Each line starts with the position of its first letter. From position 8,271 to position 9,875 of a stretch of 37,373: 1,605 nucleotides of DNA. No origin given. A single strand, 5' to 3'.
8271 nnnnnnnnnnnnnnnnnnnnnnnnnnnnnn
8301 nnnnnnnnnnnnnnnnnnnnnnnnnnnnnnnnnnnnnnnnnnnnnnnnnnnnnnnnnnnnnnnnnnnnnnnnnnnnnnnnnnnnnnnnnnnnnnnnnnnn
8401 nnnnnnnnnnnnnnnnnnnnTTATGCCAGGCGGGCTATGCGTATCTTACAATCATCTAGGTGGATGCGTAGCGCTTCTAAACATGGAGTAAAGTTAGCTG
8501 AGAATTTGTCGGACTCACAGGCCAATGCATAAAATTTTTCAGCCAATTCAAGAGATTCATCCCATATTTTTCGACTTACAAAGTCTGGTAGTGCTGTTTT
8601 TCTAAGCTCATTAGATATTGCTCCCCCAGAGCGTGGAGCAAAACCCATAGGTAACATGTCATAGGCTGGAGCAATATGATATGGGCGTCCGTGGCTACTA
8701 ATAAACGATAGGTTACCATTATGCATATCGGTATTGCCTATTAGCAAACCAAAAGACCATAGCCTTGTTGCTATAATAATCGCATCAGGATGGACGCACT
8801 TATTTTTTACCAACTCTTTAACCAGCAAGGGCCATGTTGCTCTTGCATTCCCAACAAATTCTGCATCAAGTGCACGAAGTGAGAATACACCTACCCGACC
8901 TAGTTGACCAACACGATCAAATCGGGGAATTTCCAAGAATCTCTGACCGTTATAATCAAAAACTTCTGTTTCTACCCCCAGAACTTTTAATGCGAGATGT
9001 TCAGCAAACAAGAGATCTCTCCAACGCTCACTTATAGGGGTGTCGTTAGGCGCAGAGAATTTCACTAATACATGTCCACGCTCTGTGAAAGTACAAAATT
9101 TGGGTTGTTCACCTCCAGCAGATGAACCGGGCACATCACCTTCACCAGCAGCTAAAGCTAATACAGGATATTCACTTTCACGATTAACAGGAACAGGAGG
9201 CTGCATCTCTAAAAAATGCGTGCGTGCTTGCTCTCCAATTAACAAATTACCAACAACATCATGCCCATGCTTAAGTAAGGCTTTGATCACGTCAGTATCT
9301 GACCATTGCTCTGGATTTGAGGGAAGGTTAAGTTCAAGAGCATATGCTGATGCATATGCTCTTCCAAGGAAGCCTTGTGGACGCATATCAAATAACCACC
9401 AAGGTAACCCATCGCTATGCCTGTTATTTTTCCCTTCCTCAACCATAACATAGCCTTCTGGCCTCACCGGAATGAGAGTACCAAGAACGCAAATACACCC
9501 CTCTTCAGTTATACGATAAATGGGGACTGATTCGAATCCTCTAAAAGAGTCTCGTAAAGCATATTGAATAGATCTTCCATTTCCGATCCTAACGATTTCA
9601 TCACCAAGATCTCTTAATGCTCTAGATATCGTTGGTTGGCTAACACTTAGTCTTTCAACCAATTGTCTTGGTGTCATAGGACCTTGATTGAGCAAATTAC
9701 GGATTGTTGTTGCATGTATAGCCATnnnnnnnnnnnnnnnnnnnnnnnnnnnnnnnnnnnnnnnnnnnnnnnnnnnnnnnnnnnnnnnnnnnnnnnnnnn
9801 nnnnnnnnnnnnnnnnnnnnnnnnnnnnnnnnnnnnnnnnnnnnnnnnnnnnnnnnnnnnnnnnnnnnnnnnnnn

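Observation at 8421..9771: Orphan HipA-family kinase with fused N-terminal HTH next to an IS, in the position where P1 carries IS1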

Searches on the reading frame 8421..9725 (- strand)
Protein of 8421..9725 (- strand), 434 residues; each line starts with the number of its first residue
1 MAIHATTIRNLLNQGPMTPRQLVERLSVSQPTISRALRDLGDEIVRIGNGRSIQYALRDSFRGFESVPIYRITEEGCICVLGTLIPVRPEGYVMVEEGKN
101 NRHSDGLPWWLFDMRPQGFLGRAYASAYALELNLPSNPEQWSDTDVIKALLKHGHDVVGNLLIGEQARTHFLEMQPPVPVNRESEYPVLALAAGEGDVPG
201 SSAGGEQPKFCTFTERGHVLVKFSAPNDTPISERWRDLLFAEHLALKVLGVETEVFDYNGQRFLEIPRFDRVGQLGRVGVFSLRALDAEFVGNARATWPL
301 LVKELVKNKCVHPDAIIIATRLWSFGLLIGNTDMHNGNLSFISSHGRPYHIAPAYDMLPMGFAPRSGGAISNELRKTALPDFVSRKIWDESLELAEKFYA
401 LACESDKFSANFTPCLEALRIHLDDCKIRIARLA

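Call 3: search_protein_families(library=pfam, proteins=[window:8421-9725:-], max_evalue=0.1)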
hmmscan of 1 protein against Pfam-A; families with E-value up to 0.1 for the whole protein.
window:8421-9725:- (434 aa): 10 families
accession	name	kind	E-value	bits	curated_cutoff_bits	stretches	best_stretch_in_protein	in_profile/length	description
PF07804.18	HipA_C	-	3e-15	56.9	30.5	1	201-363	1-165/213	HipA-like C-terminal domain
PF01022.26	HTH_5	-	3.3e-06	27.3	22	1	10-42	9-41/47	Bacterial regulatory protein, arsR family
PF12802.13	MarR_2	-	1.3e-05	25.7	27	1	4-40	7-44/61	MarR family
PF25213.1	HVO_A0261_N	-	3.5e-05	24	35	1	10-43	18-51/86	HVO_A0261 N-terminal domain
PF01047.28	MarR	-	5.5e-05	23.4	24.6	1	8-40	9-41/59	MarR family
PF01978.25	TrmB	-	0.0016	18.7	25.6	1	11-42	17-48/68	Sugar-specific transcriptional regulator TrmB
PF08279.18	HTH_11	-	0.0085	16.4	25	1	11-47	9-46/55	HTH domain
PF13412.12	HTH_24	-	0.011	15.7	21.9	1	11-41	12-42/48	Winged helix-turn-helix DNA-binding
PF00392.27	GntR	-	0.062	13.4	27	0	18-43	26-51/64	Bacterial regulatory proteins, gntR family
PF01316.27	Arg_repressor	-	0.08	13.2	27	0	26-58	34-65/70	Arginine repressor, DNA binding domain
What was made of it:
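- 8421..9725 (-): hipH/yjjJ-family gene, 434 aa: winged HTH (about residues 1-60) plus a HipT-like Ser/Thr kinase core. Pfam finds HipA_C and HTH_5/MarR (call 3).
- Checked: Domains: Pfam finds HipA_C (3e-15) and an N-terminal HTH_5/MarR-type HTH at residues 4-47 (call 3).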

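Call 4: search_protein_families(library=ncbifam, proteins=[window:8421-9725:-], max_evalue=0.1)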
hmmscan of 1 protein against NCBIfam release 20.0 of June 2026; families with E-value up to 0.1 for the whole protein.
window:8421-9725:- (434 aa): 4 families
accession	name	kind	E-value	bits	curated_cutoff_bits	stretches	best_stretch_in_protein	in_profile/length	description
NF007297.0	PRK09775.1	equivalog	1.3e-159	531.7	401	1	4-434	3-446/446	type II toxin-antitoxin system HipA family toxin YjjJ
NF033788.1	HTH_metalloreg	subfamily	7.2e-05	22.5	55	1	8-59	16-70/77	metalloregulator ArsR/SmtB family transcription factor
NF041396.1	TranRegLrp_Halo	equivalog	0.012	15.5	190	1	6-55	9-58/149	HTH-type transcriptional regulator Lrp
NF033789.1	repress_SdpR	subfamily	0.07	13.1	100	0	8-57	13-64/79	autorepressor SdpR family transcription factor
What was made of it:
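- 8421..9725 (-): NCBIfam NF007297 scores 531.7 bits against a cut-off of 401 (call 4).
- On HipH/YjjJ kinase family (HipA-homologous clade X): NCBIfam NF007297 (equivalog) scores 531.7 bits against a cut-off of 401 and covers residues 4-434 (call 4).
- Checked: NCBIfam NF007297, 'HipA family toxin YjjJ', an equivalog model, scores 531.7 bits against a cut-off of 401 (call 4).
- NCBIfam YjjJ equivalog 531.7 bits against 401 (call 4); Pfam HipA_C plus HTH (call 3).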

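Call 7: search_dna_similar(query=window:8421-9725:-, collection=phages, mode=protein, max_rows=30)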
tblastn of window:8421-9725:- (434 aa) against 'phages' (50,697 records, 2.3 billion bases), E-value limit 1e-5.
No match.
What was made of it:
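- None of 50,697 deposited phage records encodes a homologue (call 7).
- Tried and rejected: Homologues in deposited phage genomes. tblastn against 50,697 records found none (call 7).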

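Call 12: search_solved_structures(query=window:8421-9725:-, max_evalue=0.01, show_alignments=3)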
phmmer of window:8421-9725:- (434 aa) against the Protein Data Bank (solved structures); distinct sequences matched with E-value up to 0.01: 3.
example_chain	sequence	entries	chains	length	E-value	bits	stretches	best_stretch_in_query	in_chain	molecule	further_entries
8ezr_B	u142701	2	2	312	7.6e-06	28.2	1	255-365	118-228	HipT(Lp)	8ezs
7vkb_A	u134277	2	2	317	7.8e-06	28.1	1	255-365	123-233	HipA_C domain-containing protein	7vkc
7wcf_A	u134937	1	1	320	2.9e-05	26.2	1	255-365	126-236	HipA_C domain-containing protein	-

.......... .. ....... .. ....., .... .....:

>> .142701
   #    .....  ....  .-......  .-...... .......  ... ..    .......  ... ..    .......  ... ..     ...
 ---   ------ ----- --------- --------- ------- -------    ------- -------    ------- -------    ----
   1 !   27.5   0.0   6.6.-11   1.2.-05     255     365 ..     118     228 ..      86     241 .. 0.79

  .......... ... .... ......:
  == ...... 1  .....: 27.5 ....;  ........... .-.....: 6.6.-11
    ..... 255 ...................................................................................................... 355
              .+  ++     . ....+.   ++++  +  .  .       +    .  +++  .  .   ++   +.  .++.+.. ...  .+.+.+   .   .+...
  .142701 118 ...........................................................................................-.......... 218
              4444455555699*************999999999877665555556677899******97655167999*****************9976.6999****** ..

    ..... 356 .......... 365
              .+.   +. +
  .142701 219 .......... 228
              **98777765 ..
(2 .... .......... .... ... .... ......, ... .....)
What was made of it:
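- Closest known: HipBST. Same: The only PDB hits by sequence are Legionella HipT-type chains, E about 8e-6 (call 12).
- Tried and rejected: By sequence, the PDB holds only HipT-type relatives (call 12).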

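Call 16: find_homologous_proteins(query=window:8421-9725:-, max_evalue=1e-10)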
Query window:8421-9725:- (434 aa): 7190 proteins with E <= 1e-10 among 8000 candidates; the best 120 are listed.
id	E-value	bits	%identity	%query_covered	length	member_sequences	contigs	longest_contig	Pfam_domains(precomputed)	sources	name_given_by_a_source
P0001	7.1e-297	1002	100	100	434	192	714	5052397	PF07804.19,PF01022.27,PF12802.14,PF25213.2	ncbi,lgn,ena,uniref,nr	ncbi:phosphatidylinositol kinase [Escherichia coli]|uniref:type II toxin-antitoxin system HipA famil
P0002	4.5e-215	733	72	100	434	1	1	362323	PF07804.19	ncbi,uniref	ncbi:type II toxin-antitoxin system HipA family toxin YjjJ [Pantoea sp. B65]|uniref:type II toxin-an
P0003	9.2e-215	732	72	100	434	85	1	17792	PF07804.19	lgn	-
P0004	2.4e-213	727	72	100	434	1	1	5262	PF07804.19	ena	-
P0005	3.7e-212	723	71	100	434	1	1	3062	PF07804.19,PF12802.14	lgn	-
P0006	3.7e-212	723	70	100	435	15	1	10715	PF07804.19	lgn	-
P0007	4.0e-212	723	71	100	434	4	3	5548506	PF07804.19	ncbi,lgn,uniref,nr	ncbi:type II toxin-antitoxin system HipA family toxin YjjJ [Gibbsiella quercinecans]|uniref:Phosphat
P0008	5.3e-211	719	70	100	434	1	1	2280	PF07804.19,PF01022.27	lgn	-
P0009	6.1e-211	719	71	100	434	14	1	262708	PF07804.19,PF01022.27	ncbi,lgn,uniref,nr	ncbi:type II toxin-antitoxin system HipA family toxin YjjJ [Acerihabitans sp. TG2]|uniref:type II to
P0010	4.7e-210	716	70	100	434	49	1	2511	PF07804.19,PF01022.27,PF12802.14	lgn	-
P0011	8.9e-210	715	71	100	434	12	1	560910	PF07804.19,PF12802.14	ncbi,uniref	ncbi:type II toxin-antitoxin system HipA family toxin YjjJ [Pantoea coffeiphila]|uniref:type II toxi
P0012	1.1e-209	715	71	100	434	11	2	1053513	PF07804.19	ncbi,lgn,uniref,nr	ncbi:type II toxin-antitoxin system HipA family toxin YjjJ [Serratia ficaria]|uniref:type II toxin-a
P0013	1.9e-209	714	71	100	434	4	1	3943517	PF07804.19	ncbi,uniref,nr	ncbi:type II toxin-antitoxin system HipA family toxin YjjJ [Pantoea sp. Lij88]|uniref:type II toxin-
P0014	6.3e-209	712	71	100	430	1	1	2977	PF07804.19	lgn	-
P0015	2.0e-208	711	70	100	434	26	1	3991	PF07804.19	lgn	-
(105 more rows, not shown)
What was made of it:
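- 8421..9725 (-): 68-72% identical to 'YjjJ' of Pantoea, Serratia and Enterobacter (call 16).
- Closest known: HipH. Different: It belongs to the subfamily labelled 'YjjJ' in Pantoea, Serratia and Enterobacter (68-72% identity, call 16).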

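Call 21: find_related_loci(query=window:8421-9725:-, collection=genome_contigs, flank=3000)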
Query window:8421-9725:- (434 aa) in genome_contigs; peptide patterns used: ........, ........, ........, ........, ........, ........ (x = any residue, [..] = any of these).
157 stretches matched a pattern; 85 encode a relative of the query (tblastn E <= 1e-3); the best 80 are kept; 80 distinct loci.
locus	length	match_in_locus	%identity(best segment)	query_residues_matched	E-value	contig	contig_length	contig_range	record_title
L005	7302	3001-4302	69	1-434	0e+0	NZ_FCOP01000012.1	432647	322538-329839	Pseudenterobacter timonensis strain mt20, whole genome shotgun sequence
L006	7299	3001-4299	68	1-433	0e+0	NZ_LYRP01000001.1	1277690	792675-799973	Mangrovibacter phragmitis strain MP23 scaffold1.1, whole genome shotgun sequence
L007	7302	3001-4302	67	1-434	0e+0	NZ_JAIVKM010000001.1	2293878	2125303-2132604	Mangrovibacter yixingensis strain SaN21-3 SaN21-3_ctg001, whole genome shotgun sequence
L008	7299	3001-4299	68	1-433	0e+0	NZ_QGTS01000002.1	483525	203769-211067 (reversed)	Mangrovibacter plantisponsor strain DSM 19579 Ga0244534_102, whole genome shotgun sequence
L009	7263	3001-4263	64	5-425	0e+0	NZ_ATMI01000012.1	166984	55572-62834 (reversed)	Tatumella saanichensis strain NML 06-3099 contig000012, whole genome shotgun sequence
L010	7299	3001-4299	62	1-433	0e+0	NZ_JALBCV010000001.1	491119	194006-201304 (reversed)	Rosenbergiella metrosideri strain JB07 NODE_1_length_491119_cov_94.473654, whole genome shotgun sequence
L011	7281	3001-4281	62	7-433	1e-179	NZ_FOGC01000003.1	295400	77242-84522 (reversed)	Rosenbergiella nectarea strain 8N4, whole genome shotgun sequence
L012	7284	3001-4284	60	7-434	2e-177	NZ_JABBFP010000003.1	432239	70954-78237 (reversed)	Rosenbergiella collisarenosi strain 8.8A NODE_3_length_432239_cov_38.086074, whole genome shotgun sequence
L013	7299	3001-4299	62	1-433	0e+0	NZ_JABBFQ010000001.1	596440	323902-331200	Rosenbergiella epipactidis strain 2.1A NODE_1_length_596440_cov_45.270401, whole genome shotgun sequence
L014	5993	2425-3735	55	1-433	2e-153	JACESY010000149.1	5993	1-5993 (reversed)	MAG: Azoarcus sp. isolate MCMED-G28 Azoarcus-MCMED-G28-C149, whole genome shotgun sequence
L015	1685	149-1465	50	1-433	4e-163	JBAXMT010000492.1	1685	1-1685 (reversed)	MAG: Methylococcaceae bacterium isolate ELA460 MAG460_492, whole genome shotgun sequence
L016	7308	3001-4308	55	1-432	1e-149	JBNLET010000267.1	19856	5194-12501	MAG: Rhodocyclaceae bacterium isolate C1C2.bin.2.orig k141_1104729, whole genome shotgun sequence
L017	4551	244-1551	52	2-433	2e-149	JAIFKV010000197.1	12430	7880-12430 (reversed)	MAG: Betaproteobacteria bacterium isolate bin_127 scaffold_8219, whole genome shotgun sequence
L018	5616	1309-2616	53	2-433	4e-149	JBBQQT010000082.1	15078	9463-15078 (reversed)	MAG: Burkholderiales bacterium isolate Co_metawrap_1604 Cmw_1604_k141_12975680_length_15078_cov_10.0000, whole genome sh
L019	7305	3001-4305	52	3-433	3e-148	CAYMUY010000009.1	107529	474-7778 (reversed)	MAG TPA_asm: uncultured Thiobacillus sp. isolate binchicken_co284_52 genome assembly, contig: NODE_328_length_107529_cov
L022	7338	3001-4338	52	1-433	1e-147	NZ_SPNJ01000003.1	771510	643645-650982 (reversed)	Herbaspirillum sp. 3R11 NODE_3_length_771510_cov_280.576122, whole genome shotgun sequence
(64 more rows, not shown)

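Call 22: search_protein_families(library=padloc, proteins=[window:8421-9725:-], max_evalue=0.01)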
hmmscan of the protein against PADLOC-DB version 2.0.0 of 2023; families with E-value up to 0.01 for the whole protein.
window:8421-9725:- (434 aa): 4 families
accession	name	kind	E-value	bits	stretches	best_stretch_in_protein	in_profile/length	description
PDLC01457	WYL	-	0.00071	17.2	1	11-62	13-64/229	"CAS-I,CAS-II,CAS-III,CAS-IV,CAS-V,CAS-VI; associated_signaling"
PDLC04340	PDC-M03A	-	0.0011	16.5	1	324-356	135-166/280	-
PDLC04344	PDC-M03A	-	0.0044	14.5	1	327-356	158-187/305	-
PDLC04339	PDC-M03A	-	0.0067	13.8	0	323-356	141-173/293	-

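Call 65: predict_structure(alignment_id=A1)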
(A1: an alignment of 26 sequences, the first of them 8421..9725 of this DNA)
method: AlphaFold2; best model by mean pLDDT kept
length: 434 residues; sequences in the alignment: 26
mean_pLDDT: 56.0   pTM: 0.50
mean pLDDT of the five models: 56.0, 55.2, 50.9, 49.6, 46.5
residues with pLDDT >= 90: 7; 70-90: 107; 50-70: 135; < 50: 185
segments of 3 or more residues with pLDDT < 50: 62-64, 72-77, 99-127, 153-162, 174-208, 210-219, 268-296, 334-380
pLDDT, mean of each block of 10 residues (from residue 1): 76 82 88 85 72 72 55 49 60 53 32 34 47 56 51 43 51 40 41 37 37 46 61 68 70 65 56 29 35 47 57 60 69 45 26 31 28 40 77 89 86 76 80 69
secondary structure, 60 per line:
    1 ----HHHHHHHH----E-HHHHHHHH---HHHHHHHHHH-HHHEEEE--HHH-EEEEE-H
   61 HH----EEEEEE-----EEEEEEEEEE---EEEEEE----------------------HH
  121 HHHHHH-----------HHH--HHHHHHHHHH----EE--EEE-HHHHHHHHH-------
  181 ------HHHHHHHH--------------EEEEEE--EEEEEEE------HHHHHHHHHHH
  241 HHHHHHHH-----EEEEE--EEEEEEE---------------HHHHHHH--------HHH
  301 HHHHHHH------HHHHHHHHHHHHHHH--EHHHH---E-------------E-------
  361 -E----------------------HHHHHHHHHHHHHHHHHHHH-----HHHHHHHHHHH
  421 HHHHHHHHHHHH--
elements in order: H5-12 H19-26 H30-39 E44-47 E54-58 E67-72 E78-87 E91-96 H119-126 H143-152 E161-163 H165-173 H187-194 E209-214 E217-223 H230-248 E254-258 E261-267 H283-289 H298-307 H314-328 H332-335 H385-404 H410-432
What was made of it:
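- On HipH/YjjJ kinase family (HipA-homologous clade X): The winged-helix secondary structure is confidently modelled (call 65).
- Tried and rejected: The AF2 run with 26 sequences gave mean pLDDT 56, and only the wHTH and the C-terminal helices were confident (call 65).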

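Call 70: find_encoding_contigs(protein=window:8421-9725:-, flank=6000, max_places=10)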
Protein window:8421-9725:- (434 aa): 25 contigs read that carry it; 10 places shown.
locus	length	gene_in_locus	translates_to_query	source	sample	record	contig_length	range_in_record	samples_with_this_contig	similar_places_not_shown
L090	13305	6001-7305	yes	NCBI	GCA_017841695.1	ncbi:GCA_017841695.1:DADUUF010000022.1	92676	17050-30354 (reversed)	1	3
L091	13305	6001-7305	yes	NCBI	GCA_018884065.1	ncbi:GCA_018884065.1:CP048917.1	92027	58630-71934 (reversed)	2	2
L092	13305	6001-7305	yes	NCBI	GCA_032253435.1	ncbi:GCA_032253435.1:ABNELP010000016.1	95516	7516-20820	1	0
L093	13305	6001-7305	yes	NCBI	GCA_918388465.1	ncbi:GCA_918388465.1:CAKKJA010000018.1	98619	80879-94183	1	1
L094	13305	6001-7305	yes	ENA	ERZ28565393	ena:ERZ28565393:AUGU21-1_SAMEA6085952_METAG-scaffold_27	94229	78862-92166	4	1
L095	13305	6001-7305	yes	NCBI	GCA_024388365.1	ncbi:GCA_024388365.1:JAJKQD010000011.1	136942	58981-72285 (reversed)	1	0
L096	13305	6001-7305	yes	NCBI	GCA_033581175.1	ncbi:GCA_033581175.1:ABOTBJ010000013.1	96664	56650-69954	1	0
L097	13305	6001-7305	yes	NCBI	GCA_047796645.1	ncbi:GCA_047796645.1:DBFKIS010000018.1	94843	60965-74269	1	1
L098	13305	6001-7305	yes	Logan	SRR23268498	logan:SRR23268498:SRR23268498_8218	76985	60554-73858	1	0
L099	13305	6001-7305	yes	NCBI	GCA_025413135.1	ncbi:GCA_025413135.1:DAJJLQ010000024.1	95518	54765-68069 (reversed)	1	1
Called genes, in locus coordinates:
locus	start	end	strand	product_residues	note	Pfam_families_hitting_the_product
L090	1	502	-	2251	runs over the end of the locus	PF02384:N6_Mtase (weak), PF07669:Eco57I (weak), PF00176:SNF2-rel_dom (faint), PF04851:ResIII (faint), PF28555:Helicase_dom (weak), PF00271:Helicase_C (weak)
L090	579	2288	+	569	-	-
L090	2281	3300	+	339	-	-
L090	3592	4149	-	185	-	PF00959:Phage_lysozyme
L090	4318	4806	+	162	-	PF00436:SSB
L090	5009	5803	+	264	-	-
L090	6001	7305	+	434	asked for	PF01022:HTH_5 (weak), PF12802:MarR_2 (weak), PF07804:HipA_C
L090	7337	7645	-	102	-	-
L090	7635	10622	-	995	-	PF18763:ddrB-ParB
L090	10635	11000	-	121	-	-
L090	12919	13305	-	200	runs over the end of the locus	PF18788:DarA_N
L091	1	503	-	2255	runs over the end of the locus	PF02384:N6_Mtase, PF07669:Eco57I (weak), PF00176:SNF2-rel_dom (faint), PF04851:ResIII (faint), PF28555:Helicase_dom (weak), PF00271:Helicase_C (weak)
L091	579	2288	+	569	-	-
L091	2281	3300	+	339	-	-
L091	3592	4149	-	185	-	PF00959:Phage_lysozyme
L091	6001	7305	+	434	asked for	PF01022:HTH_5 (weak), PF12802:MarR_2 (weak), PF07804:HipA_C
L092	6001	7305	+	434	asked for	PF01022:HTH_5 (weak), PF12802:MarR_2 (weak), PF07804:HipA_C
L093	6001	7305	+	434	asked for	PF01022:HTH_5 (weak), PF12802:MarR_2 (weak), PF07804:HipA_C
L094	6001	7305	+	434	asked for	PF01022:HTH_5 (weak), PF12802:MarR_2 (weak), PF07804:HipA_C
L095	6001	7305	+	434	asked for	PF01022:HTH_5 (weak), PF12802:MarR_2 (weak), PF07804:HipA_C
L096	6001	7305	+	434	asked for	PF01022:HTH_5 (weak), PF12802:MarR_2 (weak), PF07804:HipA_C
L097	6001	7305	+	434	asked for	PF01022:HTH_5 (weak), PF12802:MarR_2 (weak), PF07804:HipA_C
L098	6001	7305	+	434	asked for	PF01022:HTH_5 (weak), PF12802:MarR_2 (weak), PF07804:HipA_C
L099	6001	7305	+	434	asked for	PF01022:HTH_5 (weak), PF12802:MarR_2 (weak), PF07804:HipA_C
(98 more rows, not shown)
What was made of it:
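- All 10 contexts shown are the same P1-like slot (call 70). It occurs in hundreds of assemblies (calls 16, 70).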

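Call 72: find_related_loci(query=A1, collection=viral_contigs, flank=6000)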
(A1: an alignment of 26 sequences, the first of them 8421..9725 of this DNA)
Query A1 (434 aa) in viral_contigs; peptide patterns used: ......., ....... (x = any residue, [..] = any of these).
73 stretches matched a pattern; 15 encode a relative of the query (tblastn E <= 1e-3); 14 distinct loci.
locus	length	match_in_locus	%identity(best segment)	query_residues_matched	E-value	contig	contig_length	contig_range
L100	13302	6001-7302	100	1-434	0e+0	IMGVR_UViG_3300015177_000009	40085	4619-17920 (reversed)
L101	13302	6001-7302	100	1-434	0e+0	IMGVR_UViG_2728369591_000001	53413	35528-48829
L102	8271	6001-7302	98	1-434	0e+0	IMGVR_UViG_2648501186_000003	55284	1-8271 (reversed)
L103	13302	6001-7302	98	1-434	0e+0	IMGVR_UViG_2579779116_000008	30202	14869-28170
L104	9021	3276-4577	98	1-434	0e+0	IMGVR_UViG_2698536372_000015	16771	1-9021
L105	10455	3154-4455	98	1-434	0e+0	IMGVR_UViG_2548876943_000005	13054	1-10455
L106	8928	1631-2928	69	1-433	0e+0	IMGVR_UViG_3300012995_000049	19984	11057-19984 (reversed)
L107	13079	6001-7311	53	1-433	3e-145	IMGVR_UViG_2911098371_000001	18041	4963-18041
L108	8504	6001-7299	70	1-433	0e+0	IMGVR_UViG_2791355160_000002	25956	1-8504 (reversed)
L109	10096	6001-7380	47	4-434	3e-126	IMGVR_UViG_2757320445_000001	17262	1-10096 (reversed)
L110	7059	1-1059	49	94-433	1e-99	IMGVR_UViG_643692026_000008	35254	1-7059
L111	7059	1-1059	49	94-433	1e-99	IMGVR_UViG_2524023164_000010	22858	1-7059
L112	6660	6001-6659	66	1-220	1e-91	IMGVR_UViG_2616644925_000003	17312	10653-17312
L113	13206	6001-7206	38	5-379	4e-72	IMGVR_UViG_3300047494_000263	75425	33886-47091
